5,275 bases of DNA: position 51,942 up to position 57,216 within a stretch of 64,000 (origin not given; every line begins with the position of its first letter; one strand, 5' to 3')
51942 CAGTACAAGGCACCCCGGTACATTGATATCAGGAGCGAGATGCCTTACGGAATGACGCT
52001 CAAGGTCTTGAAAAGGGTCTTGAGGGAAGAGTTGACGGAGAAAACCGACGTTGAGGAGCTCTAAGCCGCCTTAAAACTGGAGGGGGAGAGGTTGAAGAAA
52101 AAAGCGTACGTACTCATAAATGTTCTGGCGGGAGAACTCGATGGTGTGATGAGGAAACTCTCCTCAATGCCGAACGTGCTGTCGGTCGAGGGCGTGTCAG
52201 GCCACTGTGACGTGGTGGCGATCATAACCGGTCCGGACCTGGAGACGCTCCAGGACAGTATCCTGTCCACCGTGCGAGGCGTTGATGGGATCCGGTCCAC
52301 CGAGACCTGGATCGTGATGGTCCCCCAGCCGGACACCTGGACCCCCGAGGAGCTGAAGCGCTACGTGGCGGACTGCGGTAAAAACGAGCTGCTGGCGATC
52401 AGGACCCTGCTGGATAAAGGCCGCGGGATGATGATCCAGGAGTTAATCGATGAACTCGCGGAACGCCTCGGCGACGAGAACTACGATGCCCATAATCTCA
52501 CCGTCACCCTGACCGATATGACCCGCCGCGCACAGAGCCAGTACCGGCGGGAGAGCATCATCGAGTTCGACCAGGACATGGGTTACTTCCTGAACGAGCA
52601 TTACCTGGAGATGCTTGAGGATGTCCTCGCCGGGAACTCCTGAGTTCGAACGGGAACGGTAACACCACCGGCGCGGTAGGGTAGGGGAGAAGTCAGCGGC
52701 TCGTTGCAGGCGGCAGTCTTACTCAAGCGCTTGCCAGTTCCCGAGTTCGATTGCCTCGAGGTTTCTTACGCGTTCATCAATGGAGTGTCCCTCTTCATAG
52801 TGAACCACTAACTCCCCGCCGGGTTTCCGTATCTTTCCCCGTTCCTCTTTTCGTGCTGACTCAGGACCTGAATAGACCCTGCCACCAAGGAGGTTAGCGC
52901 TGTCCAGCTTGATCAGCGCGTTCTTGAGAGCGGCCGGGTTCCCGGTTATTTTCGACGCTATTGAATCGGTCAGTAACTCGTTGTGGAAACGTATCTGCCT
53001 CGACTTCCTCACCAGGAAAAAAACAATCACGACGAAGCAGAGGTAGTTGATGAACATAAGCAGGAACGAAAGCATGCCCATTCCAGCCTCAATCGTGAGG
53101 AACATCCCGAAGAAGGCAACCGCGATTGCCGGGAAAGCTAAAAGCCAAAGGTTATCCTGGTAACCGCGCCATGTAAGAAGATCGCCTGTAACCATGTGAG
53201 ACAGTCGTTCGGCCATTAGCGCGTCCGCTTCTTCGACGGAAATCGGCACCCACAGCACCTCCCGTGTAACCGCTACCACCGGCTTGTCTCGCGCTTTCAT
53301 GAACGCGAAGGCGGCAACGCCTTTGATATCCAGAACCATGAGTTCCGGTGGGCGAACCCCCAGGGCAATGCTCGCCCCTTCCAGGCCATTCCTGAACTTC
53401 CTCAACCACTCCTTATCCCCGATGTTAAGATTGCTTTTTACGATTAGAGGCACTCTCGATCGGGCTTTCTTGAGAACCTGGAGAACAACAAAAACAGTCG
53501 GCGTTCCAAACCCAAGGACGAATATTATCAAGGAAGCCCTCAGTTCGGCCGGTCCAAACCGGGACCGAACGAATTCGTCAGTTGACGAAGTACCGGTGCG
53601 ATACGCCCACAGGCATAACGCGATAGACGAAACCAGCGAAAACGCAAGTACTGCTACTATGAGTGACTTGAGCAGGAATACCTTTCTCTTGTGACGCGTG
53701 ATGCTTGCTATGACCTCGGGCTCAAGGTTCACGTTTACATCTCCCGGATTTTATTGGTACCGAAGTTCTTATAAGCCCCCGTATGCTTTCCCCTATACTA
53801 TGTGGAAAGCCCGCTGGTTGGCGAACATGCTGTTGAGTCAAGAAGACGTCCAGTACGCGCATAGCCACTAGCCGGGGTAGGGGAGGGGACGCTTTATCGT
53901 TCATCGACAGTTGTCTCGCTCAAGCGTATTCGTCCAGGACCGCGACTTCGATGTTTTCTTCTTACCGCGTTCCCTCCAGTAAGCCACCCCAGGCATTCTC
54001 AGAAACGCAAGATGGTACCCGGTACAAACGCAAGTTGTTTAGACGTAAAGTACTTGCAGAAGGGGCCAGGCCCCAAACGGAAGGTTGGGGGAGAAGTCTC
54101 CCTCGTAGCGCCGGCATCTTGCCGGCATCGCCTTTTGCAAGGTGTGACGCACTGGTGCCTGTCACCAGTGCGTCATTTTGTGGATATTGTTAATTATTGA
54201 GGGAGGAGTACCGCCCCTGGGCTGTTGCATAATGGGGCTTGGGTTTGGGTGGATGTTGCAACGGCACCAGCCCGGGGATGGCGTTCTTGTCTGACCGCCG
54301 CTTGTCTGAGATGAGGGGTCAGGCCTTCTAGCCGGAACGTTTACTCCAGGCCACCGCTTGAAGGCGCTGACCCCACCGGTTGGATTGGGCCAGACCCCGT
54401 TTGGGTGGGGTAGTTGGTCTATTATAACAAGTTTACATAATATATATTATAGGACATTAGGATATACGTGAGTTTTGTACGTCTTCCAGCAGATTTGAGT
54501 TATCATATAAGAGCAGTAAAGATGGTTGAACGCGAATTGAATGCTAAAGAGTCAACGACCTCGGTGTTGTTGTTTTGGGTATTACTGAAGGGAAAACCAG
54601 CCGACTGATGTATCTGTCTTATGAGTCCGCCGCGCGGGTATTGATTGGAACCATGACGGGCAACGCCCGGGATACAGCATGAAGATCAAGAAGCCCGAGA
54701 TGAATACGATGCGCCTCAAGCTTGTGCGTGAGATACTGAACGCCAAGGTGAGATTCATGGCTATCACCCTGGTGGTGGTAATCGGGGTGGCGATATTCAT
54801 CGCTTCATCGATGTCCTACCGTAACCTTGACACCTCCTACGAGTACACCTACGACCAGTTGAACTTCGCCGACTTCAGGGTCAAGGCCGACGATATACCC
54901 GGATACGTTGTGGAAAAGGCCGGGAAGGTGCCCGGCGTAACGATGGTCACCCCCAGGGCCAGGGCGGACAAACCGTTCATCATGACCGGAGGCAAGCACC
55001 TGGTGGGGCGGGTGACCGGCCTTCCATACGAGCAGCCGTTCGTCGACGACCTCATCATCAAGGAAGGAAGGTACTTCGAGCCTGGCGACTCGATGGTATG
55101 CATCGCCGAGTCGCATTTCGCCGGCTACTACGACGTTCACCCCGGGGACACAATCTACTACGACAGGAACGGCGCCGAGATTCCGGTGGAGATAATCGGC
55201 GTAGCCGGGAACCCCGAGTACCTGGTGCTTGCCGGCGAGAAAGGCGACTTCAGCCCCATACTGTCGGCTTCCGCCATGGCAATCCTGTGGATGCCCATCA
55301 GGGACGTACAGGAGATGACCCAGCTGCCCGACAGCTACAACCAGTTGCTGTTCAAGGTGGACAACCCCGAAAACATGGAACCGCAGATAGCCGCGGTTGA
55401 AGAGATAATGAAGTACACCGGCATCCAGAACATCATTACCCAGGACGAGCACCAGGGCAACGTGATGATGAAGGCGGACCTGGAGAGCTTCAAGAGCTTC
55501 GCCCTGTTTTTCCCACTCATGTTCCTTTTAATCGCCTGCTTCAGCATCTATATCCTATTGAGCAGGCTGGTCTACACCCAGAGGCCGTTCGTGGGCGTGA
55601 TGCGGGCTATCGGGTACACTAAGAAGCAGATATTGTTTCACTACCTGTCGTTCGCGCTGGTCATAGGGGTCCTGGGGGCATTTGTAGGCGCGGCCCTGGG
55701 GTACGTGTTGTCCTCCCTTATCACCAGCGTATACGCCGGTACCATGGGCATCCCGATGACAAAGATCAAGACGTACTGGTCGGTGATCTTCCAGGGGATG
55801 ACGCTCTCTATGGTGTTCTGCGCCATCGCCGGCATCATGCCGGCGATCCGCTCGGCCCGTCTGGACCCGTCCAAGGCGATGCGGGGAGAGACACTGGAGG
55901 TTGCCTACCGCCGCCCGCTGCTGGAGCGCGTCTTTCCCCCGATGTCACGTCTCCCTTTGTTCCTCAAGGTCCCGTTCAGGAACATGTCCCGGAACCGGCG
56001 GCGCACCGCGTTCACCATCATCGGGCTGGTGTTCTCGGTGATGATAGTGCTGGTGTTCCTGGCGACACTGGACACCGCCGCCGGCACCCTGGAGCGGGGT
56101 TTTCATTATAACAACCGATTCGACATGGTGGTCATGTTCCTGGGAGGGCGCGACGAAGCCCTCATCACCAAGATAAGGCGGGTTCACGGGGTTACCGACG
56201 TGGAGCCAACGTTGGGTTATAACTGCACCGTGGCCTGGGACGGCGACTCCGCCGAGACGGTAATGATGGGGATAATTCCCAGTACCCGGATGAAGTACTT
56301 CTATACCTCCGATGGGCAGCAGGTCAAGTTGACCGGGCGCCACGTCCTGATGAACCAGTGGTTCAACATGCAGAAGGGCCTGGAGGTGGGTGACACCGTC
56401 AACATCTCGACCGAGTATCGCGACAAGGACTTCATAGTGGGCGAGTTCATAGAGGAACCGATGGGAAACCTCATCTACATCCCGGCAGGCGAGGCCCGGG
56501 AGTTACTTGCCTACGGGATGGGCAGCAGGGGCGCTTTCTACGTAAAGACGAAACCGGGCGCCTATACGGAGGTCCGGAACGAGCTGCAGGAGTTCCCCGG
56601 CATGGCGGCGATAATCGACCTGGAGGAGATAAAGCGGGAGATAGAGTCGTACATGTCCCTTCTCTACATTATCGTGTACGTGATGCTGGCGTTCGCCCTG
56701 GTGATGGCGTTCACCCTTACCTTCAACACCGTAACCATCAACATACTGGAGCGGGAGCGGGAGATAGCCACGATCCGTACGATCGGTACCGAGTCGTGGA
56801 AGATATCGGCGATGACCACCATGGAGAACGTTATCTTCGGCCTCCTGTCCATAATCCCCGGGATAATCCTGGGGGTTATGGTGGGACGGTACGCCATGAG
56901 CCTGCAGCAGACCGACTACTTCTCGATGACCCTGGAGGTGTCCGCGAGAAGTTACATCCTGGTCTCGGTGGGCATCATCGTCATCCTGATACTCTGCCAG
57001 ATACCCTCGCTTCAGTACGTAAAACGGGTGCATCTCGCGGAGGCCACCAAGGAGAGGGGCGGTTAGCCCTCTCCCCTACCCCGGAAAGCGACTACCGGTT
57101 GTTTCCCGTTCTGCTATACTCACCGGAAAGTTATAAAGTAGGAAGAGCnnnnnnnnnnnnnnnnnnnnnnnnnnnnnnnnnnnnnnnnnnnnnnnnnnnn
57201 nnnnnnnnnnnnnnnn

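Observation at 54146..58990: Second mosaic repeat family (B): ~180-bp direct repeats with perfect 12-bp hairpin terminators bracket a 4.6-kb FtsX-permease / exported-protein cassette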

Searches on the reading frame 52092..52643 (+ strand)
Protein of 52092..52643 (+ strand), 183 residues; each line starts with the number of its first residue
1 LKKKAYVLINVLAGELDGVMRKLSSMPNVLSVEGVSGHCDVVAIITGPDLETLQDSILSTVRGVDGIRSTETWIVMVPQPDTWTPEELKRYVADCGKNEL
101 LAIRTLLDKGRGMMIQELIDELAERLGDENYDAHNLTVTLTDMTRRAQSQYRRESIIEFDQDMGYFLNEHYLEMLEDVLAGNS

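Call 9: search_protein_families(library=pfam, proteins=[window:52092-52643:+], max_evalue=0.01)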
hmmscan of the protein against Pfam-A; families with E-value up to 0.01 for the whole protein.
window:52092-52643:+ (183 aa): 2 families
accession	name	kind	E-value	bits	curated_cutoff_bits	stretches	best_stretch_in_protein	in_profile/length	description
PF01037.27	AsnC_trans_reg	-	3.8e-11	43.2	25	1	7-76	1-71/73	Lrp/AsnC ligand binding domain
PF22482.2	AsnC_trans_reg_3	-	1.7e-05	25.3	24.4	1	14-74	22-81/95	PF0864 C-terminal dimeric alpha+beta barrel domain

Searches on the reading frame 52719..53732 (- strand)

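Call 9: search_protein_families(library=pfam, proteins=[window:52719-53732:-], max_evalue=0.01)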
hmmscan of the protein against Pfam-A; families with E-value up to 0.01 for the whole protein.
window:52719-53732:- (337 aa): 0 families

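Call 10: search_protein_families(library=ncbifam, proteins=[window:52719-53732:-], max_evalue=0.01)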
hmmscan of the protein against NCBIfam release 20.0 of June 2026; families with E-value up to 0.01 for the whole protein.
window:52719-53732:- (337 aa): 7 families
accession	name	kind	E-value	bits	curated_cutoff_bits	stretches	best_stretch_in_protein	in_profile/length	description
NF002669.0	PRK02391.1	equivalog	8.8e-10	38.2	341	1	128-278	94-241/298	zinc metalloprotease HtpX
NF003965.0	PRK05457.1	equivalog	3.2e-08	33.3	245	1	31-278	18-242/285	protease HtpX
NF002826.0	PRK03001.1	equivalog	1.3e-06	27.8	369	1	128-280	85-230/285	zinc metalloprotease HtpX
NF002363.0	PRK01345.1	equivalog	7.2e-06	25.3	422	1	125-279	81-229/318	zinc metalloprotease HtpX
NF002775.0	PRK02870.1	equivalog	1.8e-05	24.2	285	1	129-280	134-282/338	zinc metalloprotease HtpX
NF003425.0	PRK04897.1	equivalog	4.3e-05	22.9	355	1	108-280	77-254/298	zinc metalloprotease HtpX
NF002839.0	PRK03072.1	equivalog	0.0039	16.3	412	1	129-278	90-234/291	zinc metalloprotease HtpX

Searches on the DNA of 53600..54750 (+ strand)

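Call 16: search_rna_families(source=window, start=53600, end=54750, threshold=evalue, max_evalue=5)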
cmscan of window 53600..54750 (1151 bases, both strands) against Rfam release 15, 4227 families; matches with E-value up to 5: 1.
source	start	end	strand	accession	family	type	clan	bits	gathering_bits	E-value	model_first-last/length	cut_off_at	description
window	54078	54180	+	RF02954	DUF3577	Cis-reg;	-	17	42.6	3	1-105/105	no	DUF3577 RNA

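Call 86: search_dna_similar(query=window:54000-54415:+, collection=plasmids, mode=distant, max_rows=5)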
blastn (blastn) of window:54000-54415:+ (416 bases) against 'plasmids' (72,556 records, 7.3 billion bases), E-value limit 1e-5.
No match.

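Call 87: search_dna_similar(query=window:54000-54415:+, collection=phages, mode=distant, max_rows=5)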
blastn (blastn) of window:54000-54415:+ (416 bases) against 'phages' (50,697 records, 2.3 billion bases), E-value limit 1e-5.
No match.
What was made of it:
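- Tried and rejected: BLAST against plasmids and phages found no match (calls 86, 87).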

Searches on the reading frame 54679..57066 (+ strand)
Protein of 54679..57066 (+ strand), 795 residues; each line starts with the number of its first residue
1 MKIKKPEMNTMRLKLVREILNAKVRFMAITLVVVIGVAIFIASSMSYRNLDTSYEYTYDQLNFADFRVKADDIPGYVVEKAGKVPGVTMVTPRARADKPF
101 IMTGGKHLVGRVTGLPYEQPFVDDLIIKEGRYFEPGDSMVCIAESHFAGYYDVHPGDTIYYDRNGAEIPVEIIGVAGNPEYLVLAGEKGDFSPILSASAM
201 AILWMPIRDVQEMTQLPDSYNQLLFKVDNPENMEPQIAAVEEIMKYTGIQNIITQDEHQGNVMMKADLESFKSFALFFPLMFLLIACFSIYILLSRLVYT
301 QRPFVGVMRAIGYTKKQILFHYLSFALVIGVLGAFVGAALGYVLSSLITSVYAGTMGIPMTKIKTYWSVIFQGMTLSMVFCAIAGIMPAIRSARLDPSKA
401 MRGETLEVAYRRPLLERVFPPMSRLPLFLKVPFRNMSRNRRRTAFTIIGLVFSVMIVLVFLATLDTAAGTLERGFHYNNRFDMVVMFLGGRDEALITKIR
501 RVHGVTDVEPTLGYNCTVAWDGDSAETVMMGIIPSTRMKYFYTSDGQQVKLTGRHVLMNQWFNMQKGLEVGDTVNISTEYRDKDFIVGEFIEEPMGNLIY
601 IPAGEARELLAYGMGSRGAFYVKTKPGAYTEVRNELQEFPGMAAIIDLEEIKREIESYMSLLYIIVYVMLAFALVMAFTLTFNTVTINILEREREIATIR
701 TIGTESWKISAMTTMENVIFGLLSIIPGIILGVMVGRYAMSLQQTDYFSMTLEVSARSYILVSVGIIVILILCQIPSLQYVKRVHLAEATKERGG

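Call 9: search_protein_families(library=pfam, proteins=[window:54679-57066:+], max_evalue=0.01)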
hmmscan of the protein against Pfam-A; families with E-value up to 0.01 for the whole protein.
window:54679-57066:+ (795 aa): 2 families
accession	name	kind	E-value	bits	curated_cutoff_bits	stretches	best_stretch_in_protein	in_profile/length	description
PF02687.27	FtsX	-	5.3e-34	117.3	25.5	2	277-397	2-120/120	FtsX-like permease C-terminal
PF12704.14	MacB_PCD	-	7.5e-18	66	27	2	30-242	5-206/207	MacB-like periplasmic core domain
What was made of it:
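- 54679..57066 (+): 795-aa permease with two MacB_PCD + FtsX units. No ABC ATPase gene is nearby. Pfam PF02687 at 5e-34 and PF12704 at 8e-18 (call 9).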

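Call 10: search_protein_families(library=ncbifam, proteins=[window:54679-57066:+], max_evalue=0.01)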
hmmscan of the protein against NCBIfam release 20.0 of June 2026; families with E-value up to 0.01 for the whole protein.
window:54679-57066:+ (795 aa): 10 families
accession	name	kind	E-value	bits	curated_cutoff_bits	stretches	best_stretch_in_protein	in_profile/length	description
TIGR03434.1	ADOP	subfamily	1.1e-19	70.1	622.3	2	156-404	580-803/803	ADOP family duplicated permease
TIGR02212.1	lolCE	equivalog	1.3e-18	67.1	362.45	2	201-404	199-411/411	lipoprotein-releasing ABC transporter permease subunit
NF038346.1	FtsX_actino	exception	2.1e-13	50.4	250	2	620-777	135-298/308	permease-like cell division protein FtsX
NF008357.0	PRK11146.1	exception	4.1e-10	39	439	2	204-401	205-411/414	lipoprotein-releasing ABC transporter permease subunit LolE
NF038347.1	FtsX_Gpos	exception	2.6e-09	36.9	225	2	619-771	123-278/296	permease-like cell division protein FtsX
NF008076.0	PRK10814.1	exception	1.2e-08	34.4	473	1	282-403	274-398/399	lipoprotein-releasing ABC transporter permease subunit LolC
TIGR02213.1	lolE_release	exception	3.3e-07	29.5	540.35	2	204-354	202-348/411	lipoprotein-releasing ABC transporter permease subunit LolE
NF041854.1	ABC_perm_YbbP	equivalog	2e-06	26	999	2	254-407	225-374/806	putative ABC transporter permease subunit YbbP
TIGR00439.2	FtsX_Gneg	equivalog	2.7e-05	23.5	255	2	626-775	130-281/292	permease-like cell division protein FtsX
NF007826.0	PRK10535.1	equivalog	0.001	17.4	966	1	303-401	553-645/648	macrolide ABC transporter ATP-binding protein/permease MacB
